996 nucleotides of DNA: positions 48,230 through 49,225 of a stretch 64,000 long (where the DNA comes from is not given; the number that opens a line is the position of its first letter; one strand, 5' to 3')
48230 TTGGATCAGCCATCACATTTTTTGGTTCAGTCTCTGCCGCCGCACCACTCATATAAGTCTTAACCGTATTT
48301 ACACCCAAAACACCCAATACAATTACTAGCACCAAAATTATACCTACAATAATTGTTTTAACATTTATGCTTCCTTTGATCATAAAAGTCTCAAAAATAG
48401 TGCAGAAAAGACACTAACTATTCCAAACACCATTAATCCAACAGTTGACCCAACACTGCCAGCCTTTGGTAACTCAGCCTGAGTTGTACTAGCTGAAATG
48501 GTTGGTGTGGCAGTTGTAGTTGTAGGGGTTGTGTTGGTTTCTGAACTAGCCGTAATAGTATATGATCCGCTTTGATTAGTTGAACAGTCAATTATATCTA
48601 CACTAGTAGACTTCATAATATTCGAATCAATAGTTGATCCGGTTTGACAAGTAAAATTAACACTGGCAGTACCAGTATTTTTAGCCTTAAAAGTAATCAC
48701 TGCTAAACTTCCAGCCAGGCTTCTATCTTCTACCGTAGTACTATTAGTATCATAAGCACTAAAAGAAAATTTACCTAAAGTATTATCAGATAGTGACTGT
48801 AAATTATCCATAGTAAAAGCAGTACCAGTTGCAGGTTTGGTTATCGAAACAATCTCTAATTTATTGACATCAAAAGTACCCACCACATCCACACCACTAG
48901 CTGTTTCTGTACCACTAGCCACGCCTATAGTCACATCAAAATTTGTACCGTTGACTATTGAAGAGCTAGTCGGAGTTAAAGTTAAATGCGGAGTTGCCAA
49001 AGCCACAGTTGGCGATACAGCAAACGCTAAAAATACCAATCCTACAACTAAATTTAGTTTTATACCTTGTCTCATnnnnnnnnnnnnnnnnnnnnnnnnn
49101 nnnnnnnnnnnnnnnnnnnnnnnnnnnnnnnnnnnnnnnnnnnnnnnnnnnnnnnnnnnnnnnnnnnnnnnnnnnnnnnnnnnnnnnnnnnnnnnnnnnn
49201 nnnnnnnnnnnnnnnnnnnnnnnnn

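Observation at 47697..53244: Five-gene cluster of secreted proteins with cohesin-like and dockerin-like modules: a putative cell-surface cohesin-dockerin assembly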

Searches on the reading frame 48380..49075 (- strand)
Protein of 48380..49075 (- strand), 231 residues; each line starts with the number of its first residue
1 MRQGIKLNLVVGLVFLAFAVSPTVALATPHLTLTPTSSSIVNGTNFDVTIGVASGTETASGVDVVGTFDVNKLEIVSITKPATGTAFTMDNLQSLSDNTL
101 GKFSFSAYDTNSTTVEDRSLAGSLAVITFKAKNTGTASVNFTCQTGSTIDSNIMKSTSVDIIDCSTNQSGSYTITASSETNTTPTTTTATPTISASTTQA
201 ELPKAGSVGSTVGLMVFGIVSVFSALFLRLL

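Call 3: search_protein_families(library=pfam, proteins=[window:48380-49075:-], max_evalue=10)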
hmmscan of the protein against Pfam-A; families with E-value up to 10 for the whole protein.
window:48380-49075:- (231 aa): 5 families
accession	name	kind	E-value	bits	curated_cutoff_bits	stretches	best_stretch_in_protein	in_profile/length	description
PF18962.6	Por_Secre_tail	-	0.059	14.1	27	1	127-183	12-69/75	Secretion system C-terminal sorting domain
PF23560.1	GBD_Hemicentin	-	0.079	13.3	27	1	151-183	60-92/100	Hemicentin galactose-binding domain-like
PF00746.26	Gram_pos_anchor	-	0.15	12.5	20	1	197-229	4-35/43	LPXTG cell wall anchor motif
PF18655.7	SHIRT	-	0.16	13.1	22.4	1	69-119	21-72/82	SHIRT domain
PF16541.10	AltA1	-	0.18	13.1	27.5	1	122-181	13-72/110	Alternaria alternata allergen 1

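Call 4: search_protein_families(library=ncbifam, proteins=[window:48380-49075:-], max_evalue=10)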
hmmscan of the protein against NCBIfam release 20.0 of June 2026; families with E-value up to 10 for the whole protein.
window:48380-49075:- (231 aa): 1 family
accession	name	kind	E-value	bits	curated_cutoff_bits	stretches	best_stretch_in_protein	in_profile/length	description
NF053819.1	EF0750_LPXTG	subfamily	0.0051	17.3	47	1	176-229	47-99/105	EF2685/EF0750 family sortase-dependent surface protein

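Call 12: find_homologous_proteins(query=window:48380-49075:-)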
Query window:48380-49075:- (231 aa): 45 proteins with E <= 0.001 among 1574 candidates.
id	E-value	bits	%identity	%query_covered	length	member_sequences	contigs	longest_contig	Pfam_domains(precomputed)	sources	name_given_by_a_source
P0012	3.3e-133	460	100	100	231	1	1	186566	-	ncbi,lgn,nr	ncbi:MAG: cohesin domain-containing protein [Candidatus Shapirobacteria bacterium]|nr:cohesin domain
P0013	5.3e-123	426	91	100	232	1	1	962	-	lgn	-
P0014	4.4e-119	413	88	100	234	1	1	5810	-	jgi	jgi:hypothetical protein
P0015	9.9e-108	376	81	100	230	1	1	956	-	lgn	-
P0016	1.1e-57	213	52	100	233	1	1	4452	-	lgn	-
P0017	1.0e-54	203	48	100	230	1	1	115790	PF00963.25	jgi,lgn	jgi:hypothetical protein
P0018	4.2e-52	195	47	97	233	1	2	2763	-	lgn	-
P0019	1.7e-51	193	51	97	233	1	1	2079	PF00963.25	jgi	jgi:LPXTG-motif cell wall-anchored protein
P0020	4.7e-50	188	48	97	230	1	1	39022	PF00963.25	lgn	-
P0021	4.3e-48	182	52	88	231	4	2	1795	PF00963.25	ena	-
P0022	4.6e-48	182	50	88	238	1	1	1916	PF00963.25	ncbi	-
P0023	7.2e-48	181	52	88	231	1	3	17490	PF00963.25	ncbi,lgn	-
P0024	8.2e-48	181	47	97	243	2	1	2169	PF00963.25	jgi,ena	-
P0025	1.7e-47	180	50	88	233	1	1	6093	PF00963.25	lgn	-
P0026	2.2e-47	179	47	99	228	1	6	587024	PF00963.25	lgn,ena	-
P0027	3.2e-47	179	47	100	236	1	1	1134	PF00963.25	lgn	-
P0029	1.2e-46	177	48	88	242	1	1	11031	PF00963.25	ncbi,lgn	-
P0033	1.2e-45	174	45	100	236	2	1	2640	PF00963.25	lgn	-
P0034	2.8e-45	173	47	98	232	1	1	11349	PF00963.25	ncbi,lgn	-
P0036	1.1e-44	171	45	95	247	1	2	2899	PF00963.25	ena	-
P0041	1.9e-42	163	49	92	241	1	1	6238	PF00963.25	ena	-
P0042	1.3e-41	161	45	95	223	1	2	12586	PF00963.25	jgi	-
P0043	2.5e-41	160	47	95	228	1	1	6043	PF00963.25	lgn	-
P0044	3.7e-41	159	45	100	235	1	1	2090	PF00963.25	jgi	jgi:hypothetical protein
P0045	4.1e-40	156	45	100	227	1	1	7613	PF00963.25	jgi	jgi:hypothetical protein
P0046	4.0e-39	153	44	89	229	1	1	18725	PF00963.25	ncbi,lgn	-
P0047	1.1e-37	148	43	98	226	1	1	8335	PF00963.25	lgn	-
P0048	1.4e-37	147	43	95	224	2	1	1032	PF00963.25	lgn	-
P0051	9.5e-36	141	42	100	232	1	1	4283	PF00963.25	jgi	jgi:hypothetical protein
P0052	8.7e-35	138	43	95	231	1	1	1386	PF00963.25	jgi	jgi:hypothetical protein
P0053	2.0e-31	127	40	97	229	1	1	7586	PF00963.25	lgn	-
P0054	3.2e-20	91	50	48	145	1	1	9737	PF00963.25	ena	-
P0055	3.7e-8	51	54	23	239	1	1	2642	PF00963.25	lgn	-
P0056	1.2e-6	46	53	23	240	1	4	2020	PF00963.25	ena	-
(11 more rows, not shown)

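Call 14: find_encoding_contigs(protein=P0026, flank=10000, max_places=2)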
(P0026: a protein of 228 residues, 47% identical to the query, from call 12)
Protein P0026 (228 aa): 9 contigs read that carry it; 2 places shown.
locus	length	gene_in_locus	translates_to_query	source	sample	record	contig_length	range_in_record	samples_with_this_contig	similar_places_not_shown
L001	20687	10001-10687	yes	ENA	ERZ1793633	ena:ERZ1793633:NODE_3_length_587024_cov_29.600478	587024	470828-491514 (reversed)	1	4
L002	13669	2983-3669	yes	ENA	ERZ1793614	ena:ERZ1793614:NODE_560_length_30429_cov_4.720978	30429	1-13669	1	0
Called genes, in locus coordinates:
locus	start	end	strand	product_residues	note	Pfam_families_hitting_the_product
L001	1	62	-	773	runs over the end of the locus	PF26449:DUF8128, PF10412:TrwB_AAD_bind (weak)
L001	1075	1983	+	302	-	PF00318:Ribosomal_S2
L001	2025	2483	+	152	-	PF00889:EF_TS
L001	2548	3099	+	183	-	PF01765:RRF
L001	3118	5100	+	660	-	PF07691:PA14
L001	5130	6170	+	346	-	PF02163:Peptidase_M50, PF00595:PDZ (faint), PF13180:PDZ_2, PF17820:PDZ_6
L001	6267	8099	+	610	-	-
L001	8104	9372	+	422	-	PF00404:Dockerin_1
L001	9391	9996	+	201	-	-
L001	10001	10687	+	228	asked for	PF00963:Cohesin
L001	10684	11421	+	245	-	PF16656:Pur_ac_phosph_N (weak), PF00404:Dockerin_1 (faint)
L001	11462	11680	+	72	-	PF01165:Ribosomal_S21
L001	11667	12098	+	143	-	PF09424:YqeY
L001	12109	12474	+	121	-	PF02130:YbeY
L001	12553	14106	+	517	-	PF13177:DNA_pol3_delta2, PF13401:AAA_22 (faint), PF00004:AAA, PF07728:AAA_5 (weak), PF20964:DnaX_C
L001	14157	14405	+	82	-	PF02575:YbaB_DNA_bd (faint)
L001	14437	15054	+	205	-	PF21176:RecR_HhH, PF02132:RecR_ZnF (weak), PF01751:Toprim, PF13662:Toprim_4, PF21175:RecR_C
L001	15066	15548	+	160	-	-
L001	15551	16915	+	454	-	PF01406:tRNA-synt_1e, PF09334:tRNA-synt_1g (weak), PF23493:CysS_C (faint)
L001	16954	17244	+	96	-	PF01250:Ribosomal_S6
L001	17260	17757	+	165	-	PF00436:SSB, PF22657:SSB_1 (weak)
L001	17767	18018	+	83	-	PF01084:Ribosomal_S18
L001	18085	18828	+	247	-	-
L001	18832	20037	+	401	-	PF22694:CtpB_N-like (weak), PF00595:PDZ, PF13180:PDZ_2, PF17820:PDZ_6 (weak), PF03572:Peptidase_S41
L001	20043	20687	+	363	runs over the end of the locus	PF00089:Trypsin, PF13365:Trypsin_2, PF00595:PDZ, PF13180:PDZ_2, PF17820:PDZ_6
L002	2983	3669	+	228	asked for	PF00963:Cohesin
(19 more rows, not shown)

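Call 20: find_related_loci(query=A3, collection=genome_contigs, flank=8000)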
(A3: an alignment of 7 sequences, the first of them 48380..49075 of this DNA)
Query A3 (231 aa) in genome_contigs; peptide patterns used: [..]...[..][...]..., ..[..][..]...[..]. (x = any residue, [..] = any of these).
62 stretches matched a pattern; 17 encode a relative of the query (tblastn E <= 1e-3); 16 distinct loci.
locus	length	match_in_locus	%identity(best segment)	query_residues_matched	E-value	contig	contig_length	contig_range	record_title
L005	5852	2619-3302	46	5-231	9e-52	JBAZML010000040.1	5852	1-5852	MAG: Candidatus Shapirobacteria bacterium isolate SO_2017_LW4_41 scaffold_26602_c1_LW137-91_2017, whole genome shotgun s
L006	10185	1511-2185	45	5-231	1e-51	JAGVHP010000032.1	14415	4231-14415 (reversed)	MAG: Candidatus Shapirobacteria bacterium isolate DeMMO2_35 c_000000111274, whole genome shotgun sequence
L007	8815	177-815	49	20-231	2e-48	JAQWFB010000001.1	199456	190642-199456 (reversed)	MAG: Candidatus Shapirobacteria bacterium isolate STF2_89 NODE_37_length_199456_cov_20.182848_Sandtown_F2, whole genome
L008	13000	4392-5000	52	29-231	3e-48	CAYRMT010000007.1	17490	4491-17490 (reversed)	MAG TPA_asm: uncultured Gammaproteobacteria bacterium isolate SRP192927_co2_434 genome assembly, contig: NODE_5236_lengt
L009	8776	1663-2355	44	5-231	1e-46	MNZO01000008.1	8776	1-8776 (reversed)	MAG: Candidatus Shapirobacteria bacterium CG2_30_35_20 cg2_3.0_scaffold_8247_c, whole genome shotgun sequence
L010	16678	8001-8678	45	5-230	2e-46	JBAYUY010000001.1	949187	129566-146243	MAG: Candidatus Shapirobacteria bacterium isolate SO_2016_LW3_47 scaffold00001_LW162_2016, whole genome shotgun sequence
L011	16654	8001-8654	46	15-231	7e-46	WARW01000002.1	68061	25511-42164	MAG: Patescibacteria group bacterium isolate AMAZON02 genome_2, whole genome shotgun sequence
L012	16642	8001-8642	44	29-231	1e-43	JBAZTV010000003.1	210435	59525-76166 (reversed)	MAG: Candidatus Shapirobacteria bacterium isolate SO_2017_GW1_211 NODE_488_length_210435_cov_5.741094_OW334_2017, whole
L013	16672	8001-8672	42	1-231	5e-41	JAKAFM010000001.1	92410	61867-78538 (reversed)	MAG: bacterium isolate WY1.bin95 NODE_379_length_92410_cov_1.969821, whole genome shotgun sequence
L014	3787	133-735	43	27-231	8e-41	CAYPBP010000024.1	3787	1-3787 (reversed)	MAG TPA_asm: uncultured Gammaproteobacteria bacterium isolate SRP192927_co5_99 genome assembly, contig: NODE_58847_lengt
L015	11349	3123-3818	47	5-231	6e-53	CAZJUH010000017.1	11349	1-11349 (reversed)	MAG TPA_asm: uncultured Gammaproteobacteria bacterium isolate binchicken_co220_54 genome assembly, contig: NODE_3739_len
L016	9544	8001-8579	43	26-225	5e-24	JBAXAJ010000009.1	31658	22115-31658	MAG: Candidatus Shapirobacteria bacterium isolate ELA138 MAG138_9, whole genome shotgun sequence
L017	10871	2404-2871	38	24-180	5e-21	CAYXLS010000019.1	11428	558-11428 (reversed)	MAG TPA_asm: uncultured Gammaproteobacteria bacterium isolate SRP192927_co7_326 genome assembly, contig: NODE_11473_leng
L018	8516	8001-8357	33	31-141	1e-8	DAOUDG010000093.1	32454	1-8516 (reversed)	MAG TPA_asm: Anaerolineae bacterium isolate M11_14 k145_815398, whole genome shotgun sequence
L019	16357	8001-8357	28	31-141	1e-6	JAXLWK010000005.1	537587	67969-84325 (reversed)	MAG: Anaerolineae bacterium isolate STL-CHL21 C2.50.fa-5, whole genome shotgun sequence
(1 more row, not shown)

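Call 31: search_solved_structures(query=A2, max_evalue=1, show_alignments=1)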
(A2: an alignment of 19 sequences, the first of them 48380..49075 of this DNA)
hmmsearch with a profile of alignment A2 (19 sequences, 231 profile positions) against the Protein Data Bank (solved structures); distinct sequences matched with E-value up to 1: 8.
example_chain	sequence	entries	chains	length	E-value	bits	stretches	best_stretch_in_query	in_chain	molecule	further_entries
4ums_A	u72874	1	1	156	0.092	15.5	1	60-133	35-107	CELLULOSOMAL ANCHORING SCAFFOLDIN B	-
5m2s_A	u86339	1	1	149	0.31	13.8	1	39-93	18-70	Putative cellulosomal scaffoldin protein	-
5w2x_A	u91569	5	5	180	0.41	13.4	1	30-109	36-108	Polyisoprenoid-binding protein | Putative periplasmic protein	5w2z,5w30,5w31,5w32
5w37_A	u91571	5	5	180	0.43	13.3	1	29-109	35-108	Polyisoprenoid-binding protein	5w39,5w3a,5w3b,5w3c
5w2d_A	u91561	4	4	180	0.44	13.3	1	29-109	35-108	Polyisoprenoid-binding protein | Putative periplasmic protein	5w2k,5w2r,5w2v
2fgs_A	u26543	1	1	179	0.47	13.2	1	29-109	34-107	Putative periplasmic protein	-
5w17_A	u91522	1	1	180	0.5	13.1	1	29-109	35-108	Putative periplasmic protein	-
8cxj_D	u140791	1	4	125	0.9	12.2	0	27-117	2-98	Surface protein R28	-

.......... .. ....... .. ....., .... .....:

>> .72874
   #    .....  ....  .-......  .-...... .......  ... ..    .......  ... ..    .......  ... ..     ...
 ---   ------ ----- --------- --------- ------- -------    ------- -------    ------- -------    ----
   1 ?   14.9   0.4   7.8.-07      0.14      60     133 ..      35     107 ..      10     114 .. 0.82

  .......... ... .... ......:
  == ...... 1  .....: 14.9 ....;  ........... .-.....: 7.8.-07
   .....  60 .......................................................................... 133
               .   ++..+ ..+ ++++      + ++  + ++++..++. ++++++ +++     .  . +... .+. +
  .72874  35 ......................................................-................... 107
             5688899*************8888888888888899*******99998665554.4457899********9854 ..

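Call 53: search_protein_families(library=pfam, proteins=[L001:6267-8099:+, L011:3543-6101:+, L013:3164-6172:+, L016:3678-5507:+, L008:71-1909:+, L015:1-1251:+, L017:1180-4485:+, L010:4281-5984:+], max_evalue=0.1)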
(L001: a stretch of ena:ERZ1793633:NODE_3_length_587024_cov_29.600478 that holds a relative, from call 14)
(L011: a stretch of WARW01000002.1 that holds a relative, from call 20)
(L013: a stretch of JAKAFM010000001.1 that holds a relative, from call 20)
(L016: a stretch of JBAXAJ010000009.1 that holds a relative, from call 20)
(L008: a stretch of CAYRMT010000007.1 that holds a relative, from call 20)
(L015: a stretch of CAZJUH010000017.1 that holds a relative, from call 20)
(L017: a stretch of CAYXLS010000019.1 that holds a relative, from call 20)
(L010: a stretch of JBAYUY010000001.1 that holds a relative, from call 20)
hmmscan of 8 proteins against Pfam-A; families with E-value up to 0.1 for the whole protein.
L001:6267-8099:+ (610 aa): 0 families

L011:3543-6101:+ (852 aa): 0 families

L013:3164-6172:+ (1002 aa): 1 family
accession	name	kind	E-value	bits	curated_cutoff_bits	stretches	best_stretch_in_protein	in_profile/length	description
PF00404.24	Dockerin_1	-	0.023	15.4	22.9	1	938-990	1-51/57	Dockerin type I domain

L016:3678-5507:+ (609 aa): 0 families

L008:71-1909:+ (612 aa): 5 families
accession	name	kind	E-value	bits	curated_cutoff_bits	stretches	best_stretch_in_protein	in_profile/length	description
PF07495.19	Y_Y_Y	-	2.6e-09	37.3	26.6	2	360-390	30-59/65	Y_Y_Y domain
PF22184.2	CBM_56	-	0.00029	21.4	27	0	413-469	4-67/75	Carbohydrate binding module family 56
PF24421.1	Ig_J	-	0.044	14.3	29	0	453-472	67-86/104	Tip attachment protein J, Ig-like domain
PF22433.2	MtxA_IG-like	-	0.047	14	26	0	450-470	44-64/83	Magnetotaxis protein MtxA, Immunoglobulin-like domain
PF07548.16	ChlamPMP_M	-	0.071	13.5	25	0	327-422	2-93/174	Chlamydia polymorphic membrane protein middle domain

L015:1-1251:+ (416 aa): 1 family
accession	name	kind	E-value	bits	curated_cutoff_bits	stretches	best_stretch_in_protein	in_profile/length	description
PF00404.24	Dockerin_1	-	0.024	15.3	22.9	0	348-388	1-40/57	Dockerin type I domain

L017:1180-4485:+ (1101 aa): 3 families
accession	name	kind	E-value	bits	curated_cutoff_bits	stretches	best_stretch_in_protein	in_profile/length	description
PF00963.24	Cohesin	-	1.6e-06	28.8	24.1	1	423-532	8-119/139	Cohesin domain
PF02368.24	Big_2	-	1.2e-05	25.6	22.8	1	259-326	5-73/79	Bacterial Ig-like domain (group 2)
PF22359.2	Big-like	-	0.046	14.4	27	0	288-310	2-24/48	Bacterial Ig-like domain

L010:4281-5984:+ (567 aa): 1 family
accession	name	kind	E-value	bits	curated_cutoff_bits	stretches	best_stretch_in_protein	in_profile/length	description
PF00404.24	Dockerin_1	-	0.0013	19.3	22.9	1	509-556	6-53/57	Dockerin type I domain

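Call 81: find_encoding_contigs(protein=P0014, flank=6000, max_places=2)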
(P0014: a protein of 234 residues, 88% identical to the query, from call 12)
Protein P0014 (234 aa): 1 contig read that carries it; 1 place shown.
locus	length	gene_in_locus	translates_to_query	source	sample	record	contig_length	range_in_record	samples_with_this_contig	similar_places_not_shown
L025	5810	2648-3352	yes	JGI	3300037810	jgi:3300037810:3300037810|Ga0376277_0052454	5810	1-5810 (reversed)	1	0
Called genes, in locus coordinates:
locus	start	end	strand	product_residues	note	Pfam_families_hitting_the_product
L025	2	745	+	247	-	?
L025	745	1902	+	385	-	-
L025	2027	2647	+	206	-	-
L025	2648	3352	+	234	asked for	-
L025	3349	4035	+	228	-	PF16656:Pur_ac_phosph_N, PF00404:Dockerin_1 (faint)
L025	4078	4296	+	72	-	PF01165:Ribosomal_S21 (faint)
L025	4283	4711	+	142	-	PF09424:YqeY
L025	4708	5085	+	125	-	PF02130:YbeY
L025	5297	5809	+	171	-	?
